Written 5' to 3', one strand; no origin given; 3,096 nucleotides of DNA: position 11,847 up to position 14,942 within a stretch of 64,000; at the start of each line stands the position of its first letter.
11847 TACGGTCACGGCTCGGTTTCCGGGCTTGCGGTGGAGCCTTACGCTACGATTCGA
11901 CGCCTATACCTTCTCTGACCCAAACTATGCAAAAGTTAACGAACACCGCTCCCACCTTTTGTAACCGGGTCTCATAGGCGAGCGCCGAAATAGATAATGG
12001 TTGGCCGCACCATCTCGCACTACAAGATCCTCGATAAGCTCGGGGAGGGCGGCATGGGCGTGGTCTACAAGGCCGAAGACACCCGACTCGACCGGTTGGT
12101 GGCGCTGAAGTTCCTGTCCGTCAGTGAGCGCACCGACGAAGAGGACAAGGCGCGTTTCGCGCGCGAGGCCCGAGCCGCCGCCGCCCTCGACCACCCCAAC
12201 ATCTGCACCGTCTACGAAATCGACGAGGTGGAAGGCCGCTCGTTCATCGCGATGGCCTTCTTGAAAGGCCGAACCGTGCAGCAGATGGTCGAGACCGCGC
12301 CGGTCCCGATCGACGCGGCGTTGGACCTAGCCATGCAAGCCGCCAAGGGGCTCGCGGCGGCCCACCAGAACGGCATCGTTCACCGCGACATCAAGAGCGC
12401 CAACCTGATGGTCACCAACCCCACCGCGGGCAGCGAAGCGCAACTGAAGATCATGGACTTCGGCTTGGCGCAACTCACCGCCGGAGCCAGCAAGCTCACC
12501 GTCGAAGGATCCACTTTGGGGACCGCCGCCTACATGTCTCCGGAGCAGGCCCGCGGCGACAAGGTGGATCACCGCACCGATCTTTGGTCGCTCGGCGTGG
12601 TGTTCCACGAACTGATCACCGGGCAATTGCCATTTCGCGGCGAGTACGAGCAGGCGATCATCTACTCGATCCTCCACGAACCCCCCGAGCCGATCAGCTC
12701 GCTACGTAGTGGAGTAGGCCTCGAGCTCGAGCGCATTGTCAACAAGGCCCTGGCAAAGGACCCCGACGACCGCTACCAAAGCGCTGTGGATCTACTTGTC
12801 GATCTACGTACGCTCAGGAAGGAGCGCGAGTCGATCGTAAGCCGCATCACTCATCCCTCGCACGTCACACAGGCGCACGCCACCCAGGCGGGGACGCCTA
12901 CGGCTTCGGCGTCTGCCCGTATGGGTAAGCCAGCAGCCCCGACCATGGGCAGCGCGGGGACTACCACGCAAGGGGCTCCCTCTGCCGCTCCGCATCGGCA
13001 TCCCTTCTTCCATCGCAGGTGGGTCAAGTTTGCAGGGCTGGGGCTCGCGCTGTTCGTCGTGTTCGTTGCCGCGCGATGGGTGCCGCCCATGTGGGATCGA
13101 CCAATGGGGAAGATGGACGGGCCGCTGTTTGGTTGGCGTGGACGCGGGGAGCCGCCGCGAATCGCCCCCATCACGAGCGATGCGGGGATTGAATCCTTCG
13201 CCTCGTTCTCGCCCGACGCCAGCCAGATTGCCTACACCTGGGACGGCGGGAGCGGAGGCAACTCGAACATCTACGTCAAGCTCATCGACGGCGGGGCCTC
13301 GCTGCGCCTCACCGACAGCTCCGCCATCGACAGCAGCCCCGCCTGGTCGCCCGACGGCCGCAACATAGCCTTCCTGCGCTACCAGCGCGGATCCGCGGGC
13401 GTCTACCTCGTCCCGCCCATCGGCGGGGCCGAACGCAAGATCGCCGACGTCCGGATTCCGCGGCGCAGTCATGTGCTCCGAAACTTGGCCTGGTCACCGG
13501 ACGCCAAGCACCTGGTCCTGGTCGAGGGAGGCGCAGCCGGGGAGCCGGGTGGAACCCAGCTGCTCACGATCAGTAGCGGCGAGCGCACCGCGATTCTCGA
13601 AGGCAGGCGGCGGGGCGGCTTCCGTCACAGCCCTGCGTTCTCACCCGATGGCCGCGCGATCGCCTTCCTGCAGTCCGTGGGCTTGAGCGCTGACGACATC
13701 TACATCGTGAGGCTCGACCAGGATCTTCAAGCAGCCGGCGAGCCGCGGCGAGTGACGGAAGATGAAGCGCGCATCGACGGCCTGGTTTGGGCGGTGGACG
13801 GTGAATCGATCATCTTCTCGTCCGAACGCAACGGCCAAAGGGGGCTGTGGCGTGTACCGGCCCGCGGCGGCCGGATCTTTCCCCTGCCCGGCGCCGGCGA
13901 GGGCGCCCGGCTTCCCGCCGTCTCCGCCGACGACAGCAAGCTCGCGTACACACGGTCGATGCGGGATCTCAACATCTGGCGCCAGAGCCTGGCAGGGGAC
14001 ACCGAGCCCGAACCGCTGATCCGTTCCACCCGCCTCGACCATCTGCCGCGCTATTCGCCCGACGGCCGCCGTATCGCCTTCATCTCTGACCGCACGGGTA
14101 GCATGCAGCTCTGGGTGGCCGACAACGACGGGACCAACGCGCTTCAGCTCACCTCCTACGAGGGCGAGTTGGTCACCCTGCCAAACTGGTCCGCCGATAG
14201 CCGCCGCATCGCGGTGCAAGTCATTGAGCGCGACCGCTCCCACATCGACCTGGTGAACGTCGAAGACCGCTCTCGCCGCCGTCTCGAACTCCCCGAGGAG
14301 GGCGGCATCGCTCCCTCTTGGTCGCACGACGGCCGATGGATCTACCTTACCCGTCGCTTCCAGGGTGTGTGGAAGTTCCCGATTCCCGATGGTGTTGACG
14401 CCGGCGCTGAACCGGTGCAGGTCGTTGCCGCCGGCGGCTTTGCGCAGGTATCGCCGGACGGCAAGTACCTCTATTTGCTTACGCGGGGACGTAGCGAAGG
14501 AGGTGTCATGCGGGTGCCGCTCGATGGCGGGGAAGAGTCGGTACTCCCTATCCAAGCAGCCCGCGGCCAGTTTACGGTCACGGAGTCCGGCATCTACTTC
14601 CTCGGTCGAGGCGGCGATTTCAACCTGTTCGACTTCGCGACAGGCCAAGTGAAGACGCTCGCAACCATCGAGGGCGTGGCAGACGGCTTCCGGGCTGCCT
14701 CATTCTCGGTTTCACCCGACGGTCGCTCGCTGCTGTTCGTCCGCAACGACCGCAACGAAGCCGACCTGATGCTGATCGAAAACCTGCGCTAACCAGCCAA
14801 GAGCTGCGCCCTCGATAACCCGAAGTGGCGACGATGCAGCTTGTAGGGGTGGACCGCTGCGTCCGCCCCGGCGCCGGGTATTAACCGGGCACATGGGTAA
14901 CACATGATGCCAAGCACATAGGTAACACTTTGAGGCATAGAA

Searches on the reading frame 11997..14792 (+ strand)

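Call 32: search_protein_families(library=padloc, proteins=[window:11997-14792:+])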
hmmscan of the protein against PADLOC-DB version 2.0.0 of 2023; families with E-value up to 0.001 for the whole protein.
window:11997-14792:+ (931 aa): 33 families (the best 25 are shown)
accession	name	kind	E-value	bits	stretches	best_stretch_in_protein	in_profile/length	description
PDLC04042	PD-T4-6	-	1.9e-92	308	1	7-281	9-280/292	-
PDLC04061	PD-T4-6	-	2.9e-91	305.5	1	7-333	16-340/510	-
PDLC04060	PD-T4-6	-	7.3e-86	287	1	4-297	4-293/486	-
PDLC04053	PD-T4-6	-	1.3e-84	282.3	1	3-295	5-292/311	-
PDLC04057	PD-T4-6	-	6.6e-75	250.8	1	1-278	1-276/443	-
PDLC04043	PD-T4-6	-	3.7e-74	248.4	1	7-292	15-296/452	-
PDLC04054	PD-T4-6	-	1.1e-73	246.6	1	3-319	6-313/347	-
PDLC04047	PD-T4-6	-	1.5e-73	245.8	1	6-284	9-283/327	-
PDLC04039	PD-T4-6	-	2.9e-73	245.4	1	2-332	9-343/458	-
PDLC04052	PD-T4-6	-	3e-73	245.7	1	8-313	10-310/496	-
PDLC04040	PD-T4-6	-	1.3e-71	240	1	15-303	2-291/547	-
PDLC04041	PD-T4-6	-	1.7e-69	233.2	1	6-311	27-320/443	-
PDLC04138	mad6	-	1.9e-67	226.6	1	5-298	49-338/659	mads_6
PDLC04048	PD-T4-6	-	2.2e-66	222.6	1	7-276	10-276/354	-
PDLC01088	C3a189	-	3.1e-61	205.9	1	15-303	5-289/840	kinase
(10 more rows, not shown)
